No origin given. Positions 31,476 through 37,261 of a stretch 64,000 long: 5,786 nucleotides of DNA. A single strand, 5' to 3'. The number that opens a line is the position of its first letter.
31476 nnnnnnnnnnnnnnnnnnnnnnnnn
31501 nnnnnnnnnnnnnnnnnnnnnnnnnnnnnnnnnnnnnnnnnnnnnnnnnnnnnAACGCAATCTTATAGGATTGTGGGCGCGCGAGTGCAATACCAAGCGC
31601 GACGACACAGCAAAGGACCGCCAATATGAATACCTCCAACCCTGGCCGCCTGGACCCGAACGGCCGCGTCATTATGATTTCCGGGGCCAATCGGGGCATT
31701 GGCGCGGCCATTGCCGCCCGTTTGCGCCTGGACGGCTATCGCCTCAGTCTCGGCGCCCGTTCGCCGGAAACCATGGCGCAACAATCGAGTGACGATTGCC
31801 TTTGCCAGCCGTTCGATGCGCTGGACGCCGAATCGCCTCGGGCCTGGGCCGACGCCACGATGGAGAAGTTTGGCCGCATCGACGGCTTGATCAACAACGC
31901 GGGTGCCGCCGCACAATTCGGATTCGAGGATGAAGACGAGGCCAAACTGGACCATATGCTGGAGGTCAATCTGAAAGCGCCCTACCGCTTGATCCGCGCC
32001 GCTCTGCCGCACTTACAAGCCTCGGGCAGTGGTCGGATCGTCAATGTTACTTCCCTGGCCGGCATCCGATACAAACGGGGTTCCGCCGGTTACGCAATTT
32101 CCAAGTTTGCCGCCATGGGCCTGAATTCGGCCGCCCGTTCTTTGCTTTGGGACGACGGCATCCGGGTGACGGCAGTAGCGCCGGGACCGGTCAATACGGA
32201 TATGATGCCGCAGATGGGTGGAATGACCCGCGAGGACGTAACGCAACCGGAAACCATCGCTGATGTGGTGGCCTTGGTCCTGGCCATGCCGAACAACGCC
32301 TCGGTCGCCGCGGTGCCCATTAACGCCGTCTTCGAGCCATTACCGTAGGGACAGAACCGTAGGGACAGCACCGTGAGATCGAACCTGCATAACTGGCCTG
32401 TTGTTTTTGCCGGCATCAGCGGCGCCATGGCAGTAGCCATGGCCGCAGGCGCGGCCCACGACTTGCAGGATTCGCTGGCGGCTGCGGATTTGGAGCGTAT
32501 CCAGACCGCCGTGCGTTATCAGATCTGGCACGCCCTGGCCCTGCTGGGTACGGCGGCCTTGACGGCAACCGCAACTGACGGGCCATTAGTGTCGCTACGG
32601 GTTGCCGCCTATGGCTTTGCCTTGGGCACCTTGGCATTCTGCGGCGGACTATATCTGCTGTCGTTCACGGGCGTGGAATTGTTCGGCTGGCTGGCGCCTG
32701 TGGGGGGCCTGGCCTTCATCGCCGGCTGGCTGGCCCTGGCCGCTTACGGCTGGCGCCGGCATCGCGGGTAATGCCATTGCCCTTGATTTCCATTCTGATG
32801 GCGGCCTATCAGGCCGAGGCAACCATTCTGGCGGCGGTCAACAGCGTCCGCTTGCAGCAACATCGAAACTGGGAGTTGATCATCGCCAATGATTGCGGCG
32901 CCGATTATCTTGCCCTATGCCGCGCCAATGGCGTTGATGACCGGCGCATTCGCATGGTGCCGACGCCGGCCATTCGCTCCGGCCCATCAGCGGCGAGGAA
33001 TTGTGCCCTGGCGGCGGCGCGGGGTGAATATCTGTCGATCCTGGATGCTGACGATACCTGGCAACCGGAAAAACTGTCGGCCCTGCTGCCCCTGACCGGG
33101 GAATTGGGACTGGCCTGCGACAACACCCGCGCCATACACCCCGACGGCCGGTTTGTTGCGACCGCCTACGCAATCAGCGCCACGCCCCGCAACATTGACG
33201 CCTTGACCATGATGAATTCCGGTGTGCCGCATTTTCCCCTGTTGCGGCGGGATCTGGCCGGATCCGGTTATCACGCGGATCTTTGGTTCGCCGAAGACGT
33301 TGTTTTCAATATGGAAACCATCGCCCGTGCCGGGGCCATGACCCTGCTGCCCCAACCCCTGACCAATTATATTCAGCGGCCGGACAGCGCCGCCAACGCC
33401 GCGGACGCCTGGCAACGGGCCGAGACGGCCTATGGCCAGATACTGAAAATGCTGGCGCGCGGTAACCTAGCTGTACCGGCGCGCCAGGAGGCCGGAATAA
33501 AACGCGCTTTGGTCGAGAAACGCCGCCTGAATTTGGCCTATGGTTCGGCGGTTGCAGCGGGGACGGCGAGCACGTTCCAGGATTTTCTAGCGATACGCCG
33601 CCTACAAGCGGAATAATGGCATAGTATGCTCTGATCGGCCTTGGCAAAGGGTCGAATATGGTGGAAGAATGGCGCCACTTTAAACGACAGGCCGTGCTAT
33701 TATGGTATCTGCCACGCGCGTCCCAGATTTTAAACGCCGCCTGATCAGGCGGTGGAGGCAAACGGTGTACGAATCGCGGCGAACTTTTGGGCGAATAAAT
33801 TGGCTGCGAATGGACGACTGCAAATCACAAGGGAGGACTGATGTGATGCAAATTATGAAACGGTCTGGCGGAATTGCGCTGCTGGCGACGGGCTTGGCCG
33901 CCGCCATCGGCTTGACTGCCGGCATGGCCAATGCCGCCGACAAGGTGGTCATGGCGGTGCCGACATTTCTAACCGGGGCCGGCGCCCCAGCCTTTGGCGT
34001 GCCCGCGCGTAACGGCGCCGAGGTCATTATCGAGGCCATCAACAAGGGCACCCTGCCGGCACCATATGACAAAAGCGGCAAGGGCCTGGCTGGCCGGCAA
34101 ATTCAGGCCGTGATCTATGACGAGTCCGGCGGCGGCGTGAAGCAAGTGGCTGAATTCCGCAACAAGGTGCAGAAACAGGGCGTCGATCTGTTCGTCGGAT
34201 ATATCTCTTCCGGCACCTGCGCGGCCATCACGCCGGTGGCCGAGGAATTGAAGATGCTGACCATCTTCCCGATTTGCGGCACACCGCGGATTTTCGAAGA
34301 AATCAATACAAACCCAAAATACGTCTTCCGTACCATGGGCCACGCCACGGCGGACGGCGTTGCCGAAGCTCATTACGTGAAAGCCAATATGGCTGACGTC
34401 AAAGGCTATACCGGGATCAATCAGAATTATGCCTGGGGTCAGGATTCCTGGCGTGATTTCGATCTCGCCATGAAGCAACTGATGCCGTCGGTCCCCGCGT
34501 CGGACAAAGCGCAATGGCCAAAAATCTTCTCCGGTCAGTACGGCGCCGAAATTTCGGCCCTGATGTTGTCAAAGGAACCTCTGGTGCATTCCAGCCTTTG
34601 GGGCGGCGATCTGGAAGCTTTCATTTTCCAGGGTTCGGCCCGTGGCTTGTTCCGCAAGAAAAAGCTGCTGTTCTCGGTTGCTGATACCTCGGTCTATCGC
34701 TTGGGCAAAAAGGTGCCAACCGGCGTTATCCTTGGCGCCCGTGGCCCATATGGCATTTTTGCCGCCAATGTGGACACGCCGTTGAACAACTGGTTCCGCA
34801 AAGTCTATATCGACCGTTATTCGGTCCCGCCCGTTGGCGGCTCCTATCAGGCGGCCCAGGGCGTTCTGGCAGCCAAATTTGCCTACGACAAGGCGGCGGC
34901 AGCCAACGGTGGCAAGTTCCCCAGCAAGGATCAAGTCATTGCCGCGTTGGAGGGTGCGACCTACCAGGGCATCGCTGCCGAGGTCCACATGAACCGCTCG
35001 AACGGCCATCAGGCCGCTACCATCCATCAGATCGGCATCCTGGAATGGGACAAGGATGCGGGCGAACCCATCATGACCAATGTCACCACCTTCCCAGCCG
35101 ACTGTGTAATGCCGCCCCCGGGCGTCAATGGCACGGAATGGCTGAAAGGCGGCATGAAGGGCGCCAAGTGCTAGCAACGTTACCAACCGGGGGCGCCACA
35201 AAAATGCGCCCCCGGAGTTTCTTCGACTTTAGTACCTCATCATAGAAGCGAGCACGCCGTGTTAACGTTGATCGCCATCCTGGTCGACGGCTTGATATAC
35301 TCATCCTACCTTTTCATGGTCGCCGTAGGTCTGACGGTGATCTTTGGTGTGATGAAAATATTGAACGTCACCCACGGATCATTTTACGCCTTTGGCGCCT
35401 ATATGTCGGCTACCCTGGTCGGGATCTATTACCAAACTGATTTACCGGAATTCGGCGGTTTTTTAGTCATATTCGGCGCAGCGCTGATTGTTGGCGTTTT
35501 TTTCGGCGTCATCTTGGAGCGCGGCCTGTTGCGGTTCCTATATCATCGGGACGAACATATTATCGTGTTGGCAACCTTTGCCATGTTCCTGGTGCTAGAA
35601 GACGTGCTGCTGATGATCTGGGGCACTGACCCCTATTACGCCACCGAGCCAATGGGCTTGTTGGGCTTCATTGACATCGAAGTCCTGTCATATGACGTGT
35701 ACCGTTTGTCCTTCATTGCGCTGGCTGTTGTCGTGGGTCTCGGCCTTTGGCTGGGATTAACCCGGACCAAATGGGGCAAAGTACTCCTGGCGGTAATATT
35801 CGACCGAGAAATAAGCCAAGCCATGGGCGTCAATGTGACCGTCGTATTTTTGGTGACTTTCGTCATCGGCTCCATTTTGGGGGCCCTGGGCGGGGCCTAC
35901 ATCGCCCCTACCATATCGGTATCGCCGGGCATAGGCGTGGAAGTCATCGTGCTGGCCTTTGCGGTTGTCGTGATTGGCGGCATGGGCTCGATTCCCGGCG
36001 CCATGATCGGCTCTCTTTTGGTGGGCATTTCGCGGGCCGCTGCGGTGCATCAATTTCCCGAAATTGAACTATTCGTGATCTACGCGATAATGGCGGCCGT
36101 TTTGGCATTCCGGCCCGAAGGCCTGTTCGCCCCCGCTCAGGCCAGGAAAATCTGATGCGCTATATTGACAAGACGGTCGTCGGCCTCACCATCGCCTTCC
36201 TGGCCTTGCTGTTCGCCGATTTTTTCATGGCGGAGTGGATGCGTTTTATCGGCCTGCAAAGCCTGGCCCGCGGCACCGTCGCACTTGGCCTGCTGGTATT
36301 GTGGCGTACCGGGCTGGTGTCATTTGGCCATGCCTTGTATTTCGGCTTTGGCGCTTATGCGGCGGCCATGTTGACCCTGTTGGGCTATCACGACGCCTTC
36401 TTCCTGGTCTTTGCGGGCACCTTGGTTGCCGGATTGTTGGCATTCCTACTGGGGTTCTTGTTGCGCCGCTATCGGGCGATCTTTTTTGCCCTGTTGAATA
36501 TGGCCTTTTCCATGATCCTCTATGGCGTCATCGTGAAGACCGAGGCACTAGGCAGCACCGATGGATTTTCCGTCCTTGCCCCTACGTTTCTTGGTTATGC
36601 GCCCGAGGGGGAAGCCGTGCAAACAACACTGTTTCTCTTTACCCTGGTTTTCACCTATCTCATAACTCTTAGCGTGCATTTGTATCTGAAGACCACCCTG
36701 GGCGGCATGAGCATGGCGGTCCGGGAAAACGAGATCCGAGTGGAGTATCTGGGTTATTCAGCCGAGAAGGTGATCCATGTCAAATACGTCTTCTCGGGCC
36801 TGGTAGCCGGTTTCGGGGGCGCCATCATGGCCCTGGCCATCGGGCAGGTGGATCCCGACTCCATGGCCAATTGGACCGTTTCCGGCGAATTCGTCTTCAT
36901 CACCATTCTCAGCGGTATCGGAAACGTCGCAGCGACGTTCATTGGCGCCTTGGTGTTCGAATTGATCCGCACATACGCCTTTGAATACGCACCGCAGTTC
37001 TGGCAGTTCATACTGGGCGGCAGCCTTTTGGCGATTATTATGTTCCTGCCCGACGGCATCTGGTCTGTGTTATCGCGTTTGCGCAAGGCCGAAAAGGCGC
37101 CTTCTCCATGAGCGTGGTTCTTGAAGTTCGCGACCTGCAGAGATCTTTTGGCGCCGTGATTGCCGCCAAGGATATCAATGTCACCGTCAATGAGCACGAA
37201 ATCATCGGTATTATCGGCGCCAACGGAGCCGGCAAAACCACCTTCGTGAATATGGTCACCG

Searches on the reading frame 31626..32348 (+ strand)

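Call 60: search_protein_families(library=pfam, proteins=[window:31626-32348:+], max_evalue=0.0001)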
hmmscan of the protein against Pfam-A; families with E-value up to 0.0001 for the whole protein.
window:31626-32348:+ (240 aa): 2 families
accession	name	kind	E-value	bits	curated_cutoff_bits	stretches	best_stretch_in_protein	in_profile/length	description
PF00106.31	adh_short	-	4.3e-41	141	26.6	1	15-196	2-189/195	short chain dehydrogenase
PF13561.12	adh_short_C2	-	9e-32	111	27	1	20-200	1-187/236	Enoyl-(Acyl carrier protein) reductase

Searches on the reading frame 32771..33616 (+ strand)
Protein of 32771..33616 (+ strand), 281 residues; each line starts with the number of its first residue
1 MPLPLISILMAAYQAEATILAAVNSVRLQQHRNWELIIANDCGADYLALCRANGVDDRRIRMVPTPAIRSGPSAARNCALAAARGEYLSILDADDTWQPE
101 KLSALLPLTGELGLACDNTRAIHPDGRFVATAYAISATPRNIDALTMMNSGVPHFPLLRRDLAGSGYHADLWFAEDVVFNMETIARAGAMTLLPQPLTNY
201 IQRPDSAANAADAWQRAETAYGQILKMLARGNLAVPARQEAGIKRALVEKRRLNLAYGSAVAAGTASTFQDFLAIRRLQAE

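Call 60: search_protein_families(library=pfam, proteins=[window:32771-33616:+], max_evalue=0.0001)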
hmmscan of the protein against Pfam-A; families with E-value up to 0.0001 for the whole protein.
window:32771-33616:+ (281 aa): 1 family
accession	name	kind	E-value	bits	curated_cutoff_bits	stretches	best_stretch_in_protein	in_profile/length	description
PF00535.33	Glycos_transf_2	-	2.5e-22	80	23.3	1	7-133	1-129/168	Glycosyl transferase family 2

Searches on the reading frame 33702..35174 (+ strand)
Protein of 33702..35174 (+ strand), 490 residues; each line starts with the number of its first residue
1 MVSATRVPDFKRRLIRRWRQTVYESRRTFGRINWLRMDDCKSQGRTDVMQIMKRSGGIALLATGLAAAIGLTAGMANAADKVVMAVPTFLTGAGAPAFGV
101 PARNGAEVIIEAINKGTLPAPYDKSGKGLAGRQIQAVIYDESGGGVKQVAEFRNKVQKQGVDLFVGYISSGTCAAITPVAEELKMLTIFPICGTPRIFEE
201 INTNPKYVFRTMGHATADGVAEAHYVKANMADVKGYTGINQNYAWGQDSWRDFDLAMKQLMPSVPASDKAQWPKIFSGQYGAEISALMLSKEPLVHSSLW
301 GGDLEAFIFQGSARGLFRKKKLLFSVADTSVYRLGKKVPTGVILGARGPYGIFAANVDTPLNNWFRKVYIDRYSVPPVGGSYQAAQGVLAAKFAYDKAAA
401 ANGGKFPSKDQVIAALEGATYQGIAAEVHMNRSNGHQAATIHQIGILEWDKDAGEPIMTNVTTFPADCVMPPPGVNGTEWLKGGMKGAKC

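Call 53: search_protein_families(library=pfam, proteins=[window:33702-35174:+], max_evalue=0.001)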
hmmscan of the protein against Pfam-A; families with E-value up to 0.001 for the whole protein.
window:33702-35174:+ (490 aa): 2 families
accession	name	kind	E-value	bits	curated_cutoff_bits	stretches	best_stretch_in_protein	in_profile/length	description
PF13458.12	Peripla_BP_6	-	2.6e-32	113.3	31.7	1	84-452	4-341/343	Periplasmic binding protein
PF13433.12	Peripla_BP_5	-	6.6e-07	29.2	27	1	101-445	19-334/363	Periplasmic binding protein domain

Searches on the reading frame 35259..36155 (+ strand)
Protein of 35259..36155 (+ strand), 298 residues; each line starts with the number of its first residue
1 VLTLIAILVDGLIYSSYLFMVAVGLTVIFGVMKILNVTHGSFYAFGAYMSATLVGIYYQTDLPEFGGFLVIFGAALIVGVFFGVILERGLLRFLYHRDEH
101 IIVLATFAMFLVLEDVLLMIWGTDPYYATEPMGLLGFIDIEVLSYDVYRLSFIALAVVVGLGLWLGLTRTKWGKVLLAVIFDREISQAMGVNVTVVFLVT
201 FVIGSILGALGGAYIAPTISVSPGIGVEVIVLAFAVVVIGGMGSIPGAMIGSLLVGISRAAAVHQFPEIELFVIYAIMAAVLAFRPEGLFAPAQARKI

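Call 53: search_protein_families(library=pfam, proteins=[window:35259-36155:+], max_evalue=0.001)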
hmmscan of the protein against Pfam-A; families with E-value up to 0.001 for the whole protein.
window:35259-36155:+ (298 aa): 1 family
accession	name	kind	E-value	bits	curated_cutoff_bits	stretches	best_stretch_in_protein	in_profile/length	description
PF02653.21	BPD_transp_2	-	6.2e-39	134.2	26.8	1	8-282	2-269/269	Branched-chain amino acid transport system / permease component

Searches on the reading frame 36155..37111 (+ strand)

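Call 53: search_protein_families(library=pfam, proteins=[window:36155-37111:+], max_evalue=0.001)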
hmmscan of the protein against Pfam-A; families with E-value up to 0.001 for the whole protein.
window:36155-37111:+ (318 aa): 1 family
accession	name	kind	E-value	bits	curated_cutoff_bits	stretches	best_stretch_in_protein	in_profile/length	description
PF02653.21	BPD_transp_2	-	1.8e-29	103.2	26.8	1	37-294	10-268/269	Branched-chain amino acid transport system / permease component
